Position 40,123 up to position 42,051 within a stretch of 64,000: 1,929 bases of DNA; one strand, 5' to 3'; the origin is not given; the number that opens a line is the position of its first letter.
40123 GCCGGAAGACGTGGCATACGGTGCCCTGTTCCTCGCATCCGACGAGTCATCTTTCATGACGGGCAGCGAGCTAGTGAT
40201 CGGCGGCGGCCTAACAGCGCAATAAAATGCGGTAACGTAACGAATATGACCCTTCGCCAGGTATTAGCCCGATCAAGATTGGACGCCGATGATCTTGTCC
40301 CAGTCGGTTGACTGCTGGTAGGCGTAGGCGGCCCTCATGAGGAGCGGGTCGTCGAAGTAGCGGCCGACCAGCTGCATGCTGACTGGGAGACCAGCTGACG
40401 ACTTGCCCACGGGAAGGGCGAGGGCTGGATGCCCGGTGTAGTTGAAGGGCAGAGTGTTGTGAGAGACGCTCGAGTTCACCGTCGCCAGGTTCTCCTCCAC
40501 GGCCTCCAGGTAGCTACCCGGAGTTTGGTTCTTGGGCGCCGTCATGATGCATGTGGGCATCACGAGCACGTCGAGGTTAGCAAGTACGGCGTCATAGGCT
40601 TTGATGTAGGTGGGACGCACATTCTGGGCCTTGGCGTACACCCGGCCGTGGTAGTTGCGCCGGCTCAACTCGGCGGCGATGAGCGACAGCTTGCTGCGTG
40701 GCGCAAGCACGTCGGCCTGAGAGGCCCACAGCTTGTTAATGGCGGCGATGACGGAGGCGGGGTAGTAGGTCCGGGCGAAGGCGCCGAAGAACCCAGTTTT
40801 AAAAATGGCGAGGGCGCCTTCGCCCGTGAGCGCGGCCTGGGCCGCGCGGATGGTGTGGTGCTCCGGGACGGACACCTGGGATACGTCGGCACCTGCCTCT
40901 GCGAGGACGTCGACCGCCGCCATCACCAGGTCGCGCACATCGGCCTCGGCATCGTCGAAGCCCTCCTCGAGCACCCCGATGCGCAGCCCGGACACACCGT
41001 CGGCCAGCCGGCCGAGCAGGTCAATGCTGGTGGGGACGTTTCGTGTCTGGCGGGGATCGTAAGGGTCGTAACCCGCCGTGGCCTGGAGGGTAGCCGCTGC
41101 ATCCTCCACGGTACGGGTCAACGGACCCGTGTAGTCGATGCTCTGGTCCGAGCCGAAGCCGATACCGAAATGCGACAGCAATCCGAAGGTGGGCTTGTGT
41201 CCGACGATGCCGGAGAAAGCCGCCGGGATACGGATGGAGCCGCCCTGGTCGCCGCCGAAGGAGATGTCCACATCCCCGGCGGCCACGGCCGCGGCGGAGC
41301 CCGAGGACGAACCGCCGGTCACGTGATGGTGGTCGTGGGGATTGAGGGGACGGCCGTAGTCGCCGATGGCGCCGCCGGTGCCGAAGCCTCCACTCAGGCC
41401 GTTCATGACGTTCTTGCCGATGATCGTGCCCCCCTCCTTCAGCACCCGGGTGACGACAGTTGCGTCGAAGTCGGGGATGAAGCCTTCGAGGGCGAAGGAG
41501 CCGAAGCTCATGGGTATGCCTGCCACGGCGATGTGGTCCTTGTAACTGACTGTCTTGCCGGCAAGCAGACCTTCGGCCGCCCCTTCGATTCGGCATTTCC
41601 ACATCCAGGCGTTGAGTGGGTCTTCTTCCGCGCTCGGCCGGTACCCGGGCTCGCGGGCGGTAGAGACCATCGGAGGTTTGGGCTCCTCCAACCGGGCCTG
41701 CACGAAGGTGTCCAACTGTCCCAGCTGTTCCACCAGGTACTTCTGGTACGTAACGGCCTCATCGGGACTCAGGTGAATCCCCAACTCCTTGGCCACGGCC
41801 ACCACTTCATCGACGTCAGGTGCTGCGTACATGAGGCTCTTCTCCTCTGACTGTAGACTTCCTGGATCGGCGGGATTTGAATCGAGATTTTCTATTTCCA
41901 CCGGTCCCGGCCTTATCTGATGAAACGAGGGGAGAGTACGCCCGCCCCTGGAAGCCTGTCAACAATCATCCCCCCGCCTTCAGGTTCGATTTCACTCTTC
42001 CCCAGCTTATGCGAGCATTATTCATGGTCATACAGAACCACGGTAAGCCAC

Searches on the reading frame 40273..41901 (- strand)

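Call 42: search_protein_families(library=pfam, proteins=[window:40273-41901:-], max_evalue=0.00001)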
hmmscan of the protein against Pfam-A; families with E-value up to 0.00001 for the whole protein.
window:40273-41901:- (542 aa): 1 family
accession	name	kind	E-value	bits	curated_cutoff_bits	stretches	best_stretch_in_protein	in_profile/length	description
PF01425.27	Amidase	-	5.8e-88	296.3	27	1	105-521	39-444/445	Amidase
